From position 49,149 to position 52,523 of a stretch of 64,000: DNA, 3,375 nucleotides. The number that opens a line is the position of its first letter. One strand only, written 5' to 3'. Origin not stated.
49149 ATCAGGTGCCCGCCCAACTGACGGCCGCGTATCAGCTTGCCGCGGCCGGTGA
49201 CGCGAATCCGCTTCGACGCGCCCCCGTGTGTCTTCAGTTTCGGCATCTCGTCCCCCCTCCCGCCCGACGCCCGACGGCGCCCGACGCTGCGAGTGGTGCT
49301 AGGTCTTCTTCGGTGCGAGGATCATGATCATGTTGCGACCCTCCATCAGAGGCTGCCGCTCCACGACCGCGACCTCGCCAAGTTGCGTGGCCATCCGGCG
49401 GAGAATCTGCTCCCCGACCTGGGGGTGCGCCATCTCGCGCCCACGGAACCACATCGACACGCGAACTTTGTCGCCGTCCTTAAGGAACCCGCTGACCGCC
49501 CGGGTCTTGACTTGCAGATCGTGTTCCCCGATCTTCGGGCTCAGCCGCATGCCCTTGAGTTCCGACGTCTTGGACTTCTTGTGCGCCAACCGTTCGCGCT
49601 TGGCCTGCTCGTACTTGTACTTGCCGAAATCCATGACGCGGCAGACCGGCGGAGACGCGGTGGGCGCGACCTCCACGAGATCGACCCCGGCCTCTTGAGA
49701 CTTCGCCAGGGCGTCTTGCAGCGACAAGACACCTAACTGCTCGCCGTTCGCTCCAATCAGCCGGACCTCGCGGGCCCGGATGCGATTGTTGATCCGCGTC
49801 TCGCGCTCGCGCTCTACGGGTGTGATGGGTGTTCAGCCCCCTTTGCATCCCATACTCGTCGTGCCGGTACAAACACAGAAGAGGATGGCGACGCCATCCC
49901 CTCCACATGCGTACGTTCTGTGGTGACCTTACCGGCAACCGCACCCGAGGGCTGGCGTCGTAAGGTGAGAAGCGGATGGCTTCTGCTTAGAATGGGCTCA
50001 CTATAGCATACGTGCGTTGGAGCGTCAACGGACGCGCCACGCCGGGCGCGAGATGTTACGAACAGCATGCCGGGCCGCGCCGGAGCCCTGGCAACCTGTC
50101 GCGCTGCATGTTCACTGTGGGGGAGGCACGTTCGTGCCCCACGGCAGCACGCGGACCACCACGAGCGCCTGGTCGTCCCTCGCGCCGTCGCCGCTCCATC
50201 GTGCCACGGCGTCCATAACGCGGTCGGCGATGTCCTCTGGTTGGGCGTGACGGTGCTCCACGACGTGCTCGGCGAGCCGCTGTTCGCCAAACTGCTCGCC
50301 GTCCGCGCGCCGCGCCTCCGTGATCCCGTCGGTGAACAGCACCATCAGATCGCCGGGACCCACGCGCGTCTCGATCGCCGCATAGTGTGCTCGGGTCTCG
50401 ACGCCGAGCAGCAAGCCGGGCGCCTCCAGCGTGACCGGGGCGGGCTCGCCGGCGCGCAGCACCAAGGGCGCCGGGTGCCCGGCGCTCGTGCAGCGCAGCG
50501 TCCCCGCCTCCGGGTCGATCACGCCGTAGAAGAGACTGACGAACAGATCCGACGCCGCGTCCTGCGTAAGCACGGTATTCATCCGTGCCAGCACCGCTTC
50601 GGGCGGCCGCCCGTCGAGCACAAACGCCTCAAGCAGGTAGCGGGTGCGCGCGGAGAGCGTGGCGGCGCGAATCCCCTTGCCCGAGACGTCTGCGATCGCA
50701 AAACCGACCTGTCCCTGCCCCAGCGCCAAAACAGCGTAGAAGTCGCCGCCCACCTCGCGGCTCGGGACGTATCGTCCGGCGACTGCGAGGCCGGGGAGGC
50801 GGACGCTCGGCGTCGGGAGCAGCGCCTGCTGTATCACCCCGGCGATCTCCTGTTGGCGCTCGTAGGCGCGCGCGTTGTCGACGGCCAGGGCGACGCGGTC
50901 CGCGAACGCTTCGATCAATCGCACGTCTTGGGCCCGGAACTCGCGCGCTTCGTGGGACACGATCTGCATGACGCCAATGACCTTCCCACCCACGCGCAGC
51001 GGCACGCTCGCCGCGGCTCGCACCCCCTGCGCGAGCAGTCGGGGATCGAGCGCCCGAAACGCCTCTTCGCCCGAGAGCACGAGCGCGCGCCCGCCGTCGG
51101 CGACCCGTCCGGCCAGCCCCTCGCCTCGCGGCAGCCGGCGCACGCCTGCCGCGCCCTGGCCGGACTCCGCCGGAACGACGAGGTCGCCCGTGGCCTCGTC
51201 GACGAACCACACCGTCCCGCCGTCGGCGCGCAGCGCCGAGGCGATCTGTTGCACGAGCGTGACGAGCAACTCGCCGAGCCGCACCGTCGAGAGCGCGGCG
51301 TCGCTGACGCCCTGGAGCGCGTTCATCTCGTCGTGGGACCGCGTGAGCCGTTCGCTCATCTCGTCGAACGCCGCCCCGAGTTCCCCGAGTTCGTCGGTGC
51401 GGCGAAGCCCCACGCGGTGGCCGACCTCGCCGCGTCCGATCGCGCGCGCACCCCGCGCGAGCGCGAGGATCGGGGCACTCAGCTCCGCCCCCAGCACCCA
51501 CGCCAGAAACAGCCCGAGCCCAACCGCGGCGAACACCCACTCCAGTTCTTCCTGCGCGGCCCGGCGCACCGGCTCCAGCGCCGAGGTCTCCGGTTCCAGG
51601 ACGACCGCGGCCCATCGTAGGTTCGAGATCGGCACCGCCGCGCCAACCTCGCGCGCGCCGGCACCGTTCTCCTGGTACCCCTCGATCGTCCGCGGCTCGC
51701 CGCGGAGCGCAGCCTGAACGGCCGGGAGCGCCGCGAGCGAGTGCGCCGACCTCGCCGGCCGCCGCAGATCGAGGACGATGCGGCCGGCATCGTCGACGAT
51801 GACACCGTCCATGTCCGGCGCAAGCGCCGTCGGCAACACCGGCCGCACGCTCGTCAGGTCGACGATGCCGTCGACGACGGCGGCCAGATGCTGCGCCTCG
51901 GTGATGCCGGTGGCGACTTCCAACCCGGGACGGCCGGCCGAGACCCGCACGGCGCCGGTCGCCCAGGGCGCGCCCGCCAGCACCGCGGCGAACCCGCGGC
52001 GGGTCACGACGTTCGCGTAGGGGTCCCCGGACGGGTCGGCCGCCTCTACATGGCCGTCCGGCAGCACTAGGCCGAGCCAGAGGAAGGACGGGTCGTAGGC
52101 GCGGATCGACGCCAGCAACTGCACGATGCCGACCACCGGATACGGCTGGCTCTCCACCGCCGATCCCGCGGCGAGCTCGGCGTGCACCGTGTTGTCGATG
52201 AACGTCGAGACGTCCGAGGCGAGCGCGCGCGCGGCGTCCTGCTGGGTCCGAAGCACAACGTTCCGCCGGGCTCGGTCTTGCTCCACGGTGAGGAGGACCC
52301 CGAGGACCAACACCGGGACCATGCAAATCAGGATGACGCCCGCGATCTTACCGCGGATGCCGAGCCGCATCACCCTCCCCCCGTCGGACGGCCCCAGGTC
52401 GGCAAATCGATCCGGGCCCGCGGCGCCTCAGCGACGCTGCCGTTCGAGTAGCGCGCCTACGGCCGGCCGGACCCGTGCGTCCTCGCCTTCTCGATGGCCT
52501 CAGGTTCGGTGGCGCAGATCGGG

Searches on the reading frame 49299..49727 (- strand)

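Call 48: search_protein_families(library=ncbifam, proteins=[window:49299-49727:-], max_evalue=0.01)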
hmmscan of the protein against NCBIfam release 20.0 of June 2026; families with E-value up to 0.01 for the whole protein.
window:49299-49727:- (142 aa): 1 family
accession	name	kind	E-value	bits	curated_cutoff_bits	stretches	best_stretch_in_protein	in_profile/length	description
TIGR00168.2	infC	equivalog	3.6e-54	183.1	60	1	1-141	29-169/170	translation initiation factor IF-3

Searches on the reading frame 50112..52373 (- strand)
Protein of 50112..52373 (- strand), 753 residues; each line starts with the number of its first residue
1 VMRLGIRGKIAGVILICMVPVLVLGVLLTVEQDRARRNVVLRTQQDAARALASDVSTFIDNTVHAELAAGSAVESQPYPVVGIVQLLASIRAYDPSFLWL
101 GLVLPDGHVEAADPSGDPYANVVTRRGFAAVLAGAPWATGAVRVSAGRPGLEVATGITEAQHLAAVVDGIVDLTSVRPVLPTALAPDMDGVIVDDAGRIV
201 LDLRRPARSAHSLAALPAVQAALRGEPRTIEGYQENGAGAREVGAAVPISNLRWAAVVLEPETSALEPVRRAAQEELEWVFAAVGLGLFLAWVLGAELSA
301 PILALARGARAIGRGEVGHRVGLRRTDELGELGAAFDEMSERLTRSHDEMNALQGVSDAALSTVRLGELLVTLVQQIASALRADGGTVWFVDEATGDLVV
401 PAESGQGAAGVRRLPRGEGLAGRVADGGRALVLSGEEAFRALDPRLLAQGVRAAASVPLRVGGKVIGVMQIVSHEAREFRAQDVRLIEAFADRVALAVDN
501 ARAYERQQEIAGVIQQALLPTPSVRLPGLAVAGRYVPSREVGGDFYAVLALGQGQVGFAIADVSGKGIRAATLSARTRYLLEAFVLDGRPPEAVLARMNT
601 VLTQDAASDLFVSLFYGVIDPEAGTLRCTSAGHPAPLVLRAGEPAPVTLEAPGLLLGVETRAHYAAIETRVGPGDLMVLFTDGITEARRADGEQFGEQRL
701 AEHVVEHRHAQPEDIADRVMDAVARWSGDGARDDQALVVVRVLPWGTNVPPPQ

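Call 48: search_protein_families(library=ncbifam, proteins=[window:50112-52373:-], max_evalue=0.01)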
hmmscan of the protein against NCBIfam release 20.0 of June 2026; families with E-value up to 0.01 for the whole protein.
window:50112-52373:- (753 aa): 18 families
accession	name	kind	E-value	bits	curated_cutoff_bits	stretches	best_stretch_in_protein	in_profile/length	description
TIGR02865.1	spore_II_E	equivalog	4.5e-18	64.7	490.8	1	540-742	565-763/764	stage II sporulation protein E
NF038263.1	prot_phos_SiaA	equivalog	8.3e-15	54.3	700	2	509-742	416-657/658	biofilm regulation protein phosphatase SiaA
NF045505.1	RR_RssB_Pseudo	equivalog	5.1e-12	45.5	700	1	505-706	153-360/394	two-component system response regulator RssB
NF033092.0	HK_WalK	equivalog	8.1e-08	31.3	725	1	280-351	183-254/594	cell wall metabolism sensor histidine kinase WalK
NF011958.0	PRK15429.1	equivalog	4.5e-07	28.9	830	1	454-507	300-353/692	formate hydrogenlyase transcriptional activator FlhA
NF045911.1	TCSHisKinNblS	equivalog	2.8e-06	26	1000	1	293-373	199-284/621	two-component system sensor histidine kinase NblS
NF040691.1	MtrAB_MtrB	equivalog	1.2e-05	24.5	450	1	284-354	198-268/507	MtrAB system histidine kinase MtrB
NF012163.2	BaeS_SmeS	equivalog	1.2e-05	24.4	500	1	275-348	163-238/457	sensor histidine kinase efflux regulator BaeS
NF053592.1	HK_near_YfiR_like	equivalog_domain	0.00011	21.8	194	1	259-343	136-221/223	sensor histidine kinase, YfiR-like protein-associated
NF007896.0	PRK10600.1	equivalog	0.00029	19.6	578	1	286-351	166-231/598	nitrate/nitrite two-component system sensor histidine kinase NarX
NF045673.1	c-di-GMPRcptLapD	equivalog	0.00036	19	1020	0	15-85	10-83/647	cyclic di-GMP receptor LapD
NF038230.1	Regu_Geo_Pelo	equivalog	0.00078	17.4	1200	1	436-516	93-176/935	GPMC system transcriptional regulator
NF007004.0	PRK09467.1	equivalog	0.0019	17.1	415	1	283-357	165-240/440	two-component system sensor histidine kinase EnvZ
NF045900.1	HisKinCpxALeg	equivalog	0.0021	16.9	800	1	288-357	166-239/451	two-component system sensor histidine kinase CpxA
NF047786.1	his_kin_MadS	equivalog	0.0029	16.8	500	0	338-516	20-192/434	MadS family sensor histidine kinase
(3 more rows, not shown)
